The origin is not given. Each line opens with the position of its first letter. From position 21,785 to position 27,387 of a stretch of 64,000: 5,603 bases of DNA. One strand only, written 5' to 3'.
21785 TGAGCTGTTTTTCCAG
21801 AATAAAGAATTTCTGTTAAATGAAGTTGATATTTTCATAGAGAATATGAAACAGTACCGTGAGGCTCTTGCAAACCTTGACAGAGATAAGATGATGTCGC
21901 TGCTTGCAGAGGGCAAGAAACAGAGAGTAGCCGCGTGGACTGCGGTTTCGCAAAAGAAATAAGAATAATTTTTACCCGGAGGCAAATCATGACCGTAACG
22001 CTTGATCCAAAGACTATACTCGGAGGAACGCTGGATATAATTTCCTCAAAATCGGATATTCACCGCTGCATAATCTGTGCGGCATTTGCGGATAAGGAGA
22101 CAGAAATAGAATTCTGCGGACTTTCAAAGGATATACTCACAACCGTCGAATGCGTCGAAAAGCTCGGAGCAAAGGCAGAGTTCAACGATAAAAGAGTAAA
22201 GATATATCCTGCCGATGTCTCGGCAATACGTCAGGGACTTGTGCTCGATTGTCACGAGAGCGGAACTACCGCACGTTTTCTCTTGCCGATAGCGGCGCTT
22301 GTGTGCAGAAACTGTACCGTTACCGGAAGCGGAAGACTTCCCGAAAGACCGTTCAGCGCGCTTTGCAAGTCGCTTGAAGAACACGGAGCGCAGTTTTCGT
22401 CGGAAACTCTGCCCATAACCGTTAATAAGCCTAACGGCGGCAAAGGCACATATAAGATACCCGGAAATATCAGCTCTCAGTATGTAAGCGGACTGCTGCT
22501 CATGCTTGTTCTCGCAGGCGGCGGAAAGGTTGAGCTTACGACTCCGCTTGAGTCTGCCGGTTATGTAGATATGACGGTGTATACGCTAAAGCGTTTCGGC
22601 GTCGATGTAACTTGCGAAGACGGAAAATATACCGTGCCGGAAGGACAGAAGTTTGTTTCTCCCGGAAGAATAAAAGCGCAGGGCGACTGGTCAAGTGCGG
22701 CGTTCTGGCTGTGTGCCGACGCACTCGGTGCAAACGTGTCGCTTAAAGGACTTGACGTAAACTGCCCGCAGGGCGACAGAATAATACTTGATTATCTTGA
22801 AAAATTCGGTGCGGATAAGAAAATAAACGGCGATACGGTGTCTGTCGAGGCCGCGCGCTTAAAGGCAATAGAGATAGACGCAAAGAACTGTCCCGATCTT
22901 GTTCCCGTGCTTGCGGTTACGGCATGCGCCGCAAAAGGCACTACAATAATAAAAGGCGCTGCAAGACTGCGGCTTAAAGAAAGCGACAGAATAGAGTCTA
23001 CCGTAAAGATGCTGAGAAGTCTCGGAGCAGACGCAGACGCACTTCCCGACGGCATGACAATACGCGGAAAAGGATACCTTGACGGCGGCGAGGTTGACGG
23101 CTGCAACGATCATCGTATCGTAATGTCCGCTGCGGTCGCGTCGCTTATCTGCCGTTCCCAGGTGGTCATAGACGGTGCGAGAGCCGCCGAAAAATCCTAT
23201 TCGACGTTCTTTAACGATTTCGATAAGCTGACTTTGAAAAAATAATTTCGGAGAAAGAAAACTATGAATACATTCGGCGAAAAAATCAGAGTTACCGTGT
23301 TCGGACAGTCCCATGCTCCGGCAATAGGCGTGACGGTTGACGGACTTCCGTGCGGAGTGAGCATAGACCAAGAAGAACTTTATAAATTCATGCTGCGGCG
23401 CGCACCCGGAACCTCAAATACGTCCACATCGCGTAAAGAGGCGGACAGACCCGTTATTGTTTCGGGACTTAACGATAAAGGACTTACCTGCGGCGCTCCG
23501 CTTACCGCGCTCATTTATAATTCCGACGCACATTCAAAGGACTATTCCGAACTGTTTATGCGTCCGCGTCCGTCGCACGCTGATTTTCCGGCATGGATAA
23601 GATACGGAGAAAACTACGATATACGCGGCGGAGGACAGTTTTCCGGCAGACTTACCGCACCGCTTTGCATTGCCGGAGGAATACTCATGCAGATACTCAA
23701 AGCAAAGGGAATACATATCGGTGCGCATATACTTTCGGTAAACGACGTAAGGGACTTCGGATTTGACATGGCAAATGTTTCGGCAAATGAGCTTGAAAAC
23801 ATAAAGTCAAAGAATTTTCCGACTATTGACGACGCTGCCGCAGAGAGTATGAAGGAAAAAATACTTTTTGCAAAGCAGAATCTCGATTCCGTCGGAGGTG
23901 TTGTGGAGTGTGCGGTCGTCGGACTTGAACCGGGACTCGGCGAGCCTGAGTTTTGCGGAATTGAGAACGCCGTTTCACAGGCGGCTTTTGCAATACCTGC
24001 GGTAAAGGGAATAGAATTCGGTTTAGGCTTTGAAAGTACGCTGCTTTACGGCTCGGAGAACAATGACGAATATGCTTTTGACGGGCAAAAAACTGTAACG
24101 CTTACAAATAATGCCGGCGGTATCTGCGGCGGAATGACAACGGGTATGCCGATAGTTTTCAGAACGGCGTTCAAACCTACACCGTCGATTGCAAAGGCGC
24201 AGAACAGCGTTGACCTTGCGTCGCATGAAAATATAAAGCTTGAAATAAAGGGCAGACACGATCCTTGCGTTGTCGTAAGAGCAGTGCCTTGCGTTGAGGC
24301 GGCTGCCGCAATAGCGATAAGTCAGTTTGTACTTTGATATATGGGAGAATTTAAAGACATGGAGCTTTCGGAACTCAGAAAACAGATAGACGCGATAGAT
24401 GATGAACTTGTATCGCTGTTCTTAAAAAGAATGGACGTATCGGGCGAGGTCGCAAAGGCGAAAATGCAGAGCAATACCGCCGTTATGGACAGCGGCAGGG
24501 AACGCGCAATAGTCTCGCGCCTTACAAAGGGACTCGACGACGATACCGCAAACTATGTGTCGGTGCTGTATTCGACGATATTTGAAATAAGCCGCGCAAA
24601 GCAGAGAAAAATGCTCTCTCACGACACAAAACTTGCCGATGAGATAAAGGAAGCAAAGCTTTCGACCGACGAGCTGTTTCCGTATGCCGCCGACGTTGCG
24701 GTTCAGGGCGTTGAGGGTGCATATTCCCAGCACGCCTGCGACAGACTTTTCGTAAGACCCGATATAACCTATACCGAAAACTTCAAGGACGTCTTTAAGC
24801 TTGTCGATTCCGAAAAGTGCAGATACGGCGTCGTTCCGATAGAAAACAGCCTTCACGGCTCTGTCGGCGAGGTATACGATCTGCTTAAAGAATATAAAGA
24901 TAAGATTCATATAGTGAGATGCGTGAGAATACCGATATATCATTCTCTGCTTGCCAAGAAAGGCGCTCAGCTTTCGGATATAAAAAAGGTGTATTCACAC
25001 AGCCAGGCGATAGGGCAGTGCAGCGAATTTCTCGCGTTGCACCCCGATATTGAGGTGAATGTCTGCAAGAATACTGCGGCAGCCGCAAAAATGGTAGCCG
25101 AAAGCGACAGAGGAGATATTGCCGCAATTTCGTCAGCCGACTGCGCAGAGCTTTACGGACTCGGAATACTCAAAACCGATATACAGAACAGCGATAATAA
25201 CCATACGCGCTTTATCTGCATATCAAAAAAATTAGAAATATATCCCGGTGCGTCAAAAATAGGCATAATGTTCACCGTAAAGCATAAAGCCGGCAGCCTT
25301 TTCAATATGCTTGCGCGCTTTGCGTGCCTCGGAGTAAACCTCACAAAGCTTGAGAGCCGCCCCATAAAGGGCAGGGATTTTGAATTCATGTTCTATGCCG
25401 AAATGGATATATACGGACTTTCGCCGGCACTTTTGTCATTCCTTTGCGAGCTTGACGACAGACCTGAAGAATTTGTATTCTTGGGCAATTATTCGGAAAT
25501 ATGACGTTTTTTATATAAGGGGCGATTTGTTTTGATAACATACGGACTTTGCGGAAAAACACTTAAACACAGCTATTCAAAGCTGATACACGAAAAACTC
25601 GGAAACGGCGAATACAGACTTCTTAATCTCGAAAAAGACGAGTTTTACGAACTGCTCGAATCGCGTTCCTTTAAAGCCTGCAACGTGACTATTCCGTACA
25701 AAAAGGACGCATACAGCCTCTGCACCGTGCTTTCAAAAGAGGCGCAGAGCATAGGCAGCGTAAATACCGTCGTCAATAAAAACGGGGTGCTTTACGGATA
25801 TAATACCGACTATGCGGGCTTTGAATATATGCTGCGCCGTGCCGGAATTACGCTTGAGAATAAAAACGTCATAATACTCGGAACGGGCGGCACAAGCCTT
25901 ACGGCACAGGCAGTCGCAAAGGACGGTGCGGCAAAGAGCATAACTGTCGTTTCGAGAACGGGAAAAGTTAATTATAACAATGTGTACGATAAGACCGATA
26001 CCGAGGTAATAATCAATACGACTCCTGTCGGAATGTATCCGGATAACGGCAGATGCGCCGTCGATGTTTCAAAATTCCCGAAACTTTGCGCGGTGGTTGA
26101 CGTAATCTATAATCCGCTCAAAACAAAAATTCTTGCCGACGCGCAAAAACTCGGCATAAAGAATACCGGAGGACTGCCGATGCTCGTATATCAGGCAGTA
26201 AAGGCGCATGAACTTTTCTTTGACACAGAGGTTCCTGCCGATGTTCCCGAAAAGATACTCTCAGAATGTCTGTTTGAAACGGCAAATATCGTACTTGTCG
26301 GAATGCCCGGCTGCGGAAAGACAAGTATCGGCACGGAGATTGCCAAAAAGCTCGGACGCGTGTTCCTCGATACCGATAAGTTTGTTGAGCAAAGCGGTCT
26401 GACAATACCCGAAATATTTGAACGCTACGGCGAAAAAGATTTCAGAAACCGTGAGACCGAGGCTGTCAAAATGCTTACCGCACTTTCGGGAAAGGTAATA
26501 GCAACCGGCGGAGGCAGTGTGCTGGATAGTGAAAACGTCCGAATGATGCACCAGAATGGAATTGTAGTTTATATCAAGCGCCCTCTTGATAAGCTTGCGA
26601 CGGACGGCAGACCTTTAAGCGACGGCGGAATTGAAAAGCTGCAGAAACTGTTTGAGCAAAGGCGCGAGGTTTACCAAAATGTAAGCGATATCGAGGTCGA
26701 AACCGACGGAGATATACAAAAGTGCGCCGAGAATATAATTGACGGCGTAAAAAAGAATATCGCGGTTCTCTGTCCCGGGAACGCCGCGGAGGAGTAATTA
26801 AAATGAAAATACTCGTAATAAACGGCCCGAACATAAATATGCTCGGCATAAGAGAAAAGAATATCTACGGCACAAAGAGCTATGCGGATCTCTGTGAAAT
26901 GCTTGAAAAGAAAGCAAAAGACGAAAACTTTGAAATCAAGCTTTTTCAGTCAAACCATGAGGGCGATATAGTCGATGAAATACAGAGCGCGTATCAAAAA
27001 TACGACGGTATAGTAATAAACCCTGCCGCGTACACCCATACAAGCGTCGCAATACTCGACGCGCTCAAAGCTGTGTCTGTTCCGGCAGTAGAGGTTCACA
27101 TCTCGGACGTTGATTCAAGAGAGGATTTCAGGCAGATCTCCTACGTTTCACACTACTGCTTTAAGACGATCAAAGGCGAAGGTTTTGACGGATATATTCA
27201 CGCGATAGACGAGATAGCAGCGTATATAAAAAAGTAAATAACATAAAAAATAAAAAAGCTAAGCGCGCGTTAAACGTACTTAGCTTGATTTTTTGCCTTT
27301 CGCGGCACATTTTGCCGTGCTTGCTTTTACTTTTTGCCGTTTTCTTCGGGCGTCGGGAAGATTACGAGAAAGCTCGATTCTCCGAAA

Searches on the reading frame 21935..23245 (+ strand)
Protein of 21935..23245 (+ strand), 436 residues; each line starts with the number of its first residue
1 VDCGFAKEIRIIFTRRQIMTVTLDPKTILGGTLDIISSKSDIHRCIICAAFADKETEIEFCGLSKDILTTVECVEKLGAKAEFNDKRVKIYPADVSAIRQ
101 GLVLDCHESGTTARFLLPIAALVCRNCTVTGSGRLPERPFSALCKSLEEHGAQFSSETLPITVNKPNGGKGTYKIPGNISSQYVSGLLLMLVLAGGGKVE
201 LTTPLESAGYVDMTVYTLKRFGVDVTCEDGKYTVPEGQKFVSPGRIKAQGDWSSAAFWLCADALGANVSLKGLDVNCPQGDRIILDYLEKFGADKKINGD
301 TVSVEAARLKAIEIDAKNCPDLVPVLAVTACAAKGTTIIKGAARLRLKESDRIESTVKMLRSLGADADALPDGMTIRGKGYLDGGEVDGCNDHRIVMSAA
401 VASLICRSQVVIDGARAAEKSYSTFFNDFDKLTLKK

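Call 9: search_protein_families(library=pfam, proteins=[window:21935-23245:+])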
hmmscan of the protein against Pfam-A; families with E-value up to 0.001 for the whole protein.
window:21935-23245:+ (436 aa): 1 family
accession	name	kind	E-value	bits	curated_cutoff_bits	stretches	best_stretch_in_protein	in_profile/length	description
PF00275.25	EPSP_synthase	-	1e-82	278.5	22.8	1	26-428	4-416/417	EPSP synthase (3-phosphoshikimate 1-carboxyvinyltransferase)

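Call 10: search_protein_families(library=ncbifam, proteins=[window:21935-23245:+])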
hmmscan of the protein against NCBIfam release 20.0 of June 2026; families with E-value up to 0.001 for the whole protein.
window:21935-23245:+ (436 aa): 6 families
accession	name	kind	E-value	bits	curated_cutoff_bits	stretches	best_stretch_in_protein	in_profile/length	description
TIGR01356.1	aroA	equivalog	2.9e-102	342.6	287.25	1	31-433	1-413/415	3-phosphoshikimate 1-carboxyvinyltransferase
NF008816.0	PRK11860.1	equivalog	8.9e-55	186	943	1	23-433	9-436/662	bifunctional 3-phosphoshikimate 1-carboxyvinyltransferase/cytidylate kinase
NF011381.1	PRK14806.1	equivalog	4.3e-53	180.6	902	1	18-427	301-721/733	bifunctional prephenate dehydrogenase/3-phosphoshikimate 1-carboxyvinyltransferase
TIGR01072.1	murA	equivalog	1.9e-20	73.1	392.7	1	26-432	9-410/416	UDP-N-acetylglucosamine 1-carboxyvinyltransferase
NF006873.0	PRK09369.1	subfamily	7.1e-19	67.8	297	1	26-432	9-410/419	UDP-N-acetylglucosamine 1-carboxyvinyltransferase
NF009470.0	PRK12830.1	equivalog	1.4e-08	33.9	552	1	27-433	10-409/417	UDP-N-acetylglucosamine 1-carboxyvinyltransferase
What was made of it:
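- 21117..27237 (+): Regulated operon: tyrA, aroA, aroC, pheA (chorismate mutase/prephenate dehydratase), aroE-aroK fusion, aroQ. Pfam and NCBIfam matches (calls 9, 10).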

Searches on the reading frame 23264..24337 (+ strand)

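Call 9: search_protein_families(library=pfam, proteins=[window:23264-24337:+])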
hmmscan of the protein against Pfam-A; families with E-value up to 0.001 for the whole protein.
window:23264-24337:+ (357 aa): 1 family
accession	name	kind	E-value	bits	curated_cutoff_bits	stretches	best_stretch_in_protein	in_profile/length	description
PF01264.26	Chorismate_synt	-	2.2e-115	385.3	27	1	8-357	1-327/327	Chorismate synthase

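Call 10: search_protein_families(library=ncbifam, proteins=[window:23264-24337:+])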
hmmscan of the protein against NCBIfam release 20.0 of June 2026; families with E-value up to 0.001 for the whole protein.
window:23264-24337:+ (357 aa): 3 families
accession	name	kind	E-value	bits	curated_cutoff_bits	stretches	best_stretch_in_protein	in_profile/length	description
NF003793.1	PRK05382.1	equivalog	4.1e-110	367.8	321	1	9-357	1-343/344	chorismate synthase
TIGR00033.1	aroC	equivalog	4.7e-104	348.1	212.2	1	8-356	1-344/351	chorismate synthase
NF009113.0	PRK12463.1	equivalog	8.9e-50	169.8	799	1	9-349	2-357/390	chorismate synthase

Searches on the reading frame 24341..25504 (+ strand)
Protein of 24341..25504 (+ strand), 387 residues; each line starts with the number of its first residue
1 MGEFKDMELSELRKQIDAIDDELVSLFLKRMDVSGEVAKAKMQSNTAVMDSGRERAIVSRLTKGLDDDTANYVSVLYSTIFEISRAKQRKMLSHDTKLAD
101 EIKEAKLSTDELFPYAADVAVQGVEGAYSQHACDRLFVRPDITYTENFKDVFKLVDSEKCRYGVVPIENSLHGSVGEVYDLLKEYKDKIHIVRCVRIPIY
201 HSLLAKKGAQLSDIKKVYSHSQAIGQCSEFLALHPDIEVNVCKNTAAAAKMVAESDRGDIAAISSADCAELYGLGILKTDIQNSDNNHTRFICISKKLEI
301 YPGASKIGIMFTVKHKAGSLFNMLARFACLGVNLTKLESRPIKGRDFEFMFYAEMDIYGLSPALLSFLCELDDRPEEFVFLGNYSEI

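Call 9: search_protein_families(library=pfam, proteins=[window:24341-25504:+])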
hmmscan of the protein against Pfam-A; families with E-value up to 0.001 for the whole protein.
window:24341-25504:+ (387 aa): 2 families
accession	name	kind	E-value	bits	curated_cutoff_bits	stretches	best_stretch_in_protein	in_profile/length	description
PF00800.23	PDT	-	9.9e-59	198.6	25.2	1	119-297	1-179/181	Prephenate dehydratase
PF01817.26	CM_2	-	1e-17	64.5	27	1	12-88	1-79/80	Chorismate mutase type II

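Call 10: search_protein_families(library=ncbifam, proteins=[window:24341-25504:+])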
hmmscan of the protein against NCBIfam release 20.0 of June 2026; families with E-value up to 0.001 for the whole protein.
window:24341-25504:+ (387 aa): 22 families
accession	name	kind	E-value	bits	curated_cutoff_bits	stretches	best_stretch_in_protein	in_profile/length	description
NF007910.0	PRK10622.1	equivalog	8.6e-63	212.5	577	1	6-384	4-375/386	bifunctional chorismate mutase/prephenate dehydratase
NF008865.0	PRK11898.1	equivalog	3.2e-62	210.2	219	1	119-385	4-277/284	prephenate dehydratase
NF008866.0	PRK11899.1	equivalog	3.5e-56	190.5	359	1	117-385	6-274/283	prephenate dehydratase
TIGR01805.1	CM_mono_grmpos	equivalog_domain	2.3e-17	63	71.2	1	9-86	1-79/81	chorismate mutase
NF004925.0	PRK06285.1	equivalog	3.2e-12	46.4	77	1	7-94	7-96/99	chorismate mutase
TIGR01808.1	CM_M_hiGC-arch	equivalog_domain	1.5e-10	41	52.15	1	8-63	1-55/74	chorismate mutase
TIGR01791.2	CM_archaeal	equivalog_domain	1.5e-10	40.9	66.95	1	9-83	1-77/83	chorismate mutase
TIGR01797.1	CM_P_1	equivalog_domain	1.6e-09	37.8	73.7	1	9-88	1-82/83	chorismate mutase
TIGR01807.1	CM_P2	equivalog_domain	3.8e-09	36.7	69.55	1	9-63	1-57/76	chorismate mutase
NF008400.0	PRK11199.1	equivalog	5.1e-08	32.3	273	1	7-62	3-58/374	bifunctional chorismate mutase/prephenate dehydrogenase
NF005894.0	PRK07857.1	equivalog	5.3e-08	32.7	73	1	6-67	27-88/106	chorismate mutase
TIGR01268.1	Phe4hydrox_tetr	equivalog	4.7e-07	28.9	704.8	1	304-357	14-67/436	phenylalanine 4-monooxygenase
NF009239.0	PRK12595.1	equivalog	6e-07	28.8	279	1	7-90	4-88/360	bifunctional 3-deoxy-7-phosphoheptulonate synthase/chorismate mutase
TIGR01799.1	CM_T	equivalog_domain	2.6e-06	27.4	95.9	1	9-59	1-51/83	chorismate mutase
NF006691.0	PRK09239.1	equivalog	5.4e-06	26.5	120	1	7-63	10-66/108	chorismate mutase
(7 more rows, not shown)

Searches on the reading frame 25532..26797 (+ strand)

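Call 9: search_protein_families(library=pfam, proteins=[window:25532-26797:+])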
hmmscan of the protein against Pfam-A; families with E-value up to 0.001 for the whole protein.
window:25532-26797:+ (421 aa): 6 families
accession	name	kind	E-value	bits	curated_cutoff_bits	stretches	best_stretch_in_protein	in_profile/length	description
PF01202.28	SKI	-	1e-38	133.4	22.1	1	259-404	1-156/159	Shikimate kinase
PF08501.16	Shikimate_dh_N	-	9.4e-13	48.7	27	1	6-80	1-83/83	Shikimate dehydrogenase substrate binding domain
PF13671.12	AAA_33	-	7.6e-05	23.5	27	1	253-339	2-83/143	AAA domain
PF18317.6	SDH_C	-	7.6e-05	22.8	25.8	1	214-238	1-25/31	Shikimate 5'-dehydrogenase C-terminal domain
PF13238.12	AAA_18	-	8.5e-05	23.5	29.4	1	253-297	1-44/128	AAA domain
PF00004.35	AAA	-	0.0003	21.7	21.2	1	253-282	1-30/131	ATPase family associated with various cellular activities (AAA)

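Call 10: search_protein_families(library=ncbifam, proteins=[window:25532-26797:+])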
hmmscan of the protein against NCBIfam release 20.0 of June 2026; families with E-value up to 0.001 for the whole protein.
window:25532-26797:+ (421 aa): 32 families (the best 25 are shown)
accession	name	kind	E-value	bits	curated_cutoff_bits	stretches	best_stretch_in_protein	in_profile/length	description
NF001322.0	PRK00258.3-6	equivalog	3.5e-46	157.7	285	1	3-241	7-261/272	shikimate dehydrogenase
TIGR00507.1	aroE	equivalog_domain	5e-44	150.5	200.2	1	3-238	2-260/270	shikimate dehydrogenase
NF001319.0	PRK00258.3-3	equivalog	1.2e-43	149.1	252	1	3-245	8-272/279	shikimate dehydrogenase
NF009200.0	PRK12548.1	subfamily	3.8e-39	134.8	432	2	45-143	61-159/289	shikimate dehydrogenase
NF001312.0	PRK00258.1-4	equivalog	7.8e-39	133.6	295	1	5-234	13-270/285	shikimate dehydrogenase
NF001315.0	PRK00258.2-4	equivalog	1.5e-35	122.8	413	2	9-146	15-158/284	shikimate dehydrogenase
NF001316.0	PRK00258.2-5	equivalog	2.2e-35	122.2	247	1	3-245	3-259/263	shikimate dehydrogenase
NF009201.0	PRK12549.1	subfamily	5.9e-35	120.8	235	1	3-233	9-270/286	shikimate dehydrogenase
NF001314.0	PRK00258.2-2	equivalog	1.1e-34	119.8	248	2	5-145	11-160/290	shikimate dehydrogenase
NF010552.0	PRK13946.1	equivalog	1.4e-32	112.9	186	1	249-409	22-190/198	shikimate kinase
NF010553.0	PRK13947.1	equivalog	1.5e-32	113.2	204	1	251-406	2-165/173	shikimate kinase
NF001311.0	PRK00258.1-3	equivalog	3.7e-32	111.6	235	2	5-143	9-154/279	shikimate dehydrogenase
NF001313.0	PRK00258.2-1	equivalog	6.9e-32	111.1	431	2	5-146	13-162/290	shikimate dehydrogenase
NF001310.0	PRK00258.1-2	equivalog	5.8e-31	107.7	221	2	3-144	4-155/279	shikimate dehydrogenase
NF002988.0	PRK03731.1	equivalog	3.2e-30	105.1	161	1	250-408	2-170/174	shikimate kinase AroL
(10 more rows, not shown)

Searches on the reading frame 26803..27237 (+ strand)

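Call 9: search_protein_families(library=pfam, proteins=[window:26803-27237:+])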
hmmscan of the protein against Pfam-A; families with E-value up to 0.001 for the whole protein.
window:26803-27237:+ (144 aa): 1 family
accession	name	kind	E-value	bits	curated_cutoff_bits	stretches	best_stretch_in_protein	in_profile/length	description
PF01220.24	DHquinase_II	-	1.4e-57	193.7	23.3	1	2-138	1-137/138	Dehydroquinase class II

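Call 10: search_protein_families(library=ncbifam, proteins=[window:26803-27237:+])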
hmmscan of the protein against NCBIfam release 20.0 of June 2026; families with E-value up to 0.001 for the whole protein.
window:26803-27237:+ (144 aa): 5 families
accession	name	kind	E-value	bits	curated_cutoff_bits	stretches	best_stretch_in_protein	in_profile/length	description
NF003805.0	PRK05395.1-2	subfamily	1.6e-57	193.2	146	1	1-143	2-144/147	type II 3-dehydroquinate dehydratase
NF003806.0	PRK05395.1-3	subfamily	6e-55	184.8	171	1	2-143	4-145/149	type II 3-dehydroquinate dehydratase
TIGR01088.1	aroQ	equivalog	7e-54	181.3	169.85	1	2-140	1-139/141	type II 3-dehydroquinate dehydratase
NF003807.0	PRK05395.1-4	subfamily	2.2e-53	179.8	130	1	1-143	4-146/148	type II 3-dehydroquinate dehydratase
NF003804.0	PRK05395.1-1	subfamily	9e-50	168.2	195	1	2-142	6-147/151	type II 3-dehydroquinate dehydratase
